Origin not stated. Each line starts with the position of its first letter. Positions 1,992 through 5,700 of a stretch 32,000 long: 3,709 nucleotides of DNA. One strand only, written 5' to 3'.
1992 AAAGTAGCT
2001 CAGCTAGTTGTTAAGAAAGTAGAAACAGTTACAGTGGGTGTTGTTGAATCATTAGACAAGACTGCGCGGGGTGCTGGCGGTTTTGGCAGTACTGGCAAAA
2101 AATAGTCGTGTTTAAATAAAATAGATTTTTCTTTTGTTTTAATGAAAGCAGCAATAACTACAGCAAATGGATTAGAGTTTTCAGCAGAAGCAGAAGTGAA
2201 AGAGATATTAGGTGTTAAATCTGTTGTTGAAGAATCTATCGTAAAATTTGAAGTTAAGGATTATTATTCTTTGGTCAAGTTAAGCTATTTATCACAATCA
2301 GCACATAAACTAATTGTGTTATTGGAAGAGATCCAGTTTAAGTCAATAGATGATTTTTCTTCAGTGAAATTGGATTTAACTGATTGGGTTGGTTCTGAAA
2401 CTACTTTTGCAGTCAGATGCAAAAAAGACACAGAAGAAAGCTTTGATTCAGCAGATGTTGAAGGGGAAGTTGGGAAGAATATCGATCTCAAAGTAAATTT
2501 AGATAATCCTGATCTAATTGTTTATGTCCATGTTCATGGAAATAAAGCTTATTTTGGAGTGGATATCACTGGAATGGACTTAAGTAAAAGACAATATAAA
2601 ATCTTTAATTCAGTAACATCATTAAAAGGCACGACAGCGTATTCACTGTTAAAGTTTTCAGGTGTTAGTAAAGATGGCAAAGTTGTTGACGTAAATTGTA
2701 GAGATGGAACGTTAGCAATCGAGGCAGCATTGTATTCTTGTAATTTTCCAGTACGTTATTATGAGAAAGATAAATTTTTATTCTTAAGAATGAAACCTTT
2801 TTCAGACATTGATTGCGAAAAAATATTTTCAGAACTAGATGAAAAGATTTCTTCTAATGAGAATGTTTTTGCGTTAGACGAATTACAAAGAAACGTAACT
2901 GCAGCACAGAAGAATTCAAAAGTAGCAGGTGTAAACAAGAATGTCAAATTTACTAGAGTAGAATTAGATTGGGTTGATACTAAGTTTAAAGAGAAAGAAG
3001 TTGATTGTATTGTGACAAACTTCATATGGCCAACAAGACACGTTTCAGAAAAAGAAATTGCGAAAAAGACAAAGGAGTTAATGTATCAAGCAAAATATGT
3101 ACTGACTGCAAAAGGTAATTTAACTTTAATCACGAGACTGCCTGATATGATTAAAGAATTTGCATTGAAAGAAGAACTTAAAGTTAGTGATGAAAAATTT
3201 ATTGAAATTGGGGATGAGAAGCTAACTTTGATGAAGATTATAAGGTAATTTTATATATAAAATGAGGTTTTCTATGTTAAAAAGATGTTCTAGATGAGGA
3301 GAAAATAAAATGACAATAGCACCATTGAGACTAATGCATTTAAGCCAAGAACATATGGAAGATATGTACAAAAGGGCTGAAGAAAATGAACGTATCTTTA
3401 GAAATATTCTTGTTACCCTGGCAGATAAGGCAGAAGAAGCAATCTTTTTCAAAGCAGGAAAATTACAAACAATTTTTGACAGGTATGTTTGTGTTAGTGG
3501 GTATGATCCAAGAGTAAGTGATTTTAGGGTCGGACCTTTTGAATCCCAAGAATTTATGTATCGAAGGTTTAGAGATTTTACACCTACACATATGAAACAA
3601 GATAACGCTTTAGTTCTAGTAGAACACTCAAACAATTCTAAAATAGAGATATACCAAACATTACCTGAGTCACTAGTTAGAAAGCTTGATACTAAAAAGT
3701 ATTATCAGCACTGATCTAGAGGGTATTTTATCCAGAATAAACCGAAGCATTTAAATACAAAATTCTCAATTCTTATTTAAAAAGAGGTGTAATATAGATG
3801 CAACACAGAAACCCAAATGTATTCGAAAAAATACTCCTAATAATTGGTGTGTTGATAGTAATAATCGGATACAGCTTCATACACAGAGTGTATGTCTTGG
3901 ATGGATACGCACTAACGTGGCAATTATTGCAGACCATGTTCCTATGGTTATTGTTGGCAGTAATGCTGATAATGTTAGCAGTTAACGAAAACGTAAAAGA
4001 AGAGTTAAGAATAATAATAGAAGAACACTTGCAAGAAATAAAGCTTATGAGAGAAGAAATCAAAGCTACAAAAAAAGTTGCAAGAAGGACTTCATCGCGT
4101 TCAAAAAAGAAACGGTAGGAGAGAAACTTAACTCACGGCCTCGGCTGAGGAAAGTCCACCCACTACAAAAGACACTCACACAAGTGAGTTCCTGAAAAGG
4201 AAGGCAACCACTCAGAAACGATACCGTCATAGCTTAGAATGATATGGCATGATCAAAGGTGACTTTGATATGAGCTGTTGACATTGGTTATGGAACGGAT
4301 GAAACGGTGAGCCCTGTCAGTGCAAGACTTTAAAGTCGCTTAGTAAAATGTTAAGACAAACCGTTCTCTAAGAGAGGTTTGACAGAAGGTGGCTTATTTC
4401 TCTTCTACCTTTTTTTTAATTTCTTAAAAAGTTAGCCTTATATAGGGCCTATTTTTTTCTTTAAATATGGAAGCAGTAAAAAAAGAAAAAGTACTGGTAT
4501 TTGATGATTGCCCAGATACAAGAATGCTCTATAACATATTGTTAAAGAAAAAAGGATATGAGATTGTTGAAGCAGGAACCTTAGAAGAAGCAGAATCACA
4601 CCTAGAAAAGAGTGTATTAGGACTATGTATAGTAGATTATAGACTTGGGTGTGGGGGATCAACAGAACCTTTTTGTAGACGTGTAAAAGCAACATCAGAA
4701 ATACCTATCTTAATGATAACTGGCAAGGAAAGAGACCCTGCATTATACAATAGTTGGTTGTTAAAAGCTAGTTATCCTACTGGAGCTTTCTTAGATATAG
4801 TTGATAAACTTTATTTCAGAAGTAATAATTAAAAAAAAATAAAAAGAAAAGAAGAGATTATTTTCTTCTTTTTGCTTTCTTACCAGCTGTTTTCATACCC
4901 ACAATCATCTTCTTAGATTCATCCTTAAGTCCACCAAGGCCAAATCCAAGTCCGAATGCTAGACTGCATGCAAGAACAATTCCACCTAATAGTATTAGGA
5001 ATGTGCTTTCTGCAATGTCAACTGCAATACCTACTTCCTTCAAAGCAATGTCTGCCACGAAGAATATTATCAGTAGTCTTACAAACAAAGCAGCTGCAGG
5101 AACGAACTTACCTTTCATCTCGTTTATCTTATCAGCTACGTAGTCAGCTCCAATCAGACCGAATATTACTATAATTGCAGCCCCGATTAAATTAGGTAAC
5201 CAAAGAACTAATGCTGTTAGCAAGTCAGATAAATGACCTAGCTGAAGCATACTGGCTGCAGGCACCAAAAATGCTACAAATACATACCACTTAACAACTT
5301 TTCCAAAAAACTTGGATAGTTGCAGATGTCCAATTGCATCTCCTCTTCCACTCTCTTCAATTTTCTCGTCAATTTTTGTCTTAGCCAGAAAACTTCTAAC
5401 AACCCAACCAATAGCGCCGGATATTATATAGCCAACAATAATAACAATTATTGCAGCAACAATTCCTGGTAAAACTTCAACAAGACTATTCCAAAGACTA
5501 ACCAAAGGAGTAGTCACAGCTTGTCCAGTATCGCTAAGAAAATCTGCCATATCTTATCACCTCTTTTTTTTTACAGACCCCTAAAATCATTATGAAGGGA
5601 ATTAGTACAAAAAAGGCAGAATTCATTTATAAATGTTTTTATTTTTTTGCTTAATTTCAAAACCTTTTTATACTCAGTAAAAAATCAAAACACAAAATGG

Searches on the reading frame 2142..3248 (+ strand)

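Call 75: search_protein_families(library=pfam, proteins=[window:2142-3248:+], max_evalue=0.001)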
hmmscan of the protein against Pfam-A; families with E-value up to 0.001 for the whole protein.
window:2142-3248:+ (368 aa): 3 families
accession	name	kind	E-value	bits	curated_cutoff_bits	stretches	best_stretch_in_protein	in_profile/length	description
PF01170.24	UPF0020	-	4.2e-21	76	22.3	1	150-358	1-193/197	RMKL-like, methyltransferase domain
PF02926.22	THUMP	-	1.3e-09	38.8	20.6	1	76-141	13-84/84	THUMP domain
PF05175.20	MTS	-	1.1e-06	28.9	23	1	238-333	54-142/170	Methyltransferase small domain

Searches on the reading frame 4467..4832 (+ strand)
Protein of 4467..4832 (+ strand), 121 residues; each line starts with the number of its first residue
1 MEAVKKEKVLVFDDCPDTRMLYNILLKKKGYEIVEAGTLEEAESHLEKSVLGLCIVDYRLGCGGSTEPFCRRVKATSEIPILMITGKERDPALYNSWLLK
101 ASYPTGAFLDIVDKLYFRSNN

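Call 75: search_protein_families(library=pfam, proteins=[window:4467-4832:+], max_evalue=0.001)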
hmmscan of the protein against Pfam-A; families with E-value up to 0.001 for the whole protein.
window:4467-4832:+ (121 aa): 2 families
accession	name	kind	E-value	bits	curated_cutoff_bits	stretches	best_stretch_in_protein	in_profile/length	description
PF00072.30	Response_reg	-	4.2e-09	37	30.2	1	9-91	1-83/111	Response regulator receiver domain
PF20161.5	VpsR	-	0.00061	19.9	23.7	1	5-57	9-58/121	VpsR domain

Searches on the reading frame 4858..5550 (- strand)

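Call 75: search_protein_families(library=pfam, proteins=[window:4858-5550:-], max_evalue=0.001)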
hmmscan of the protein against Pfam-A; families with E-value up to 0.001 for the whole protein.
window:4858-5550:- (230 aa): 1 family
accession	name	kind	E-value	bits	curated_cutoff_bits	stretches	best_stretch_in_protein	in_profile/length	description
PF05552.17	MS_channel_1st_1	-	3e-16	59.5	22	2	14-62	1-49/50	Mechanosensitive ion channel, conserved TM helix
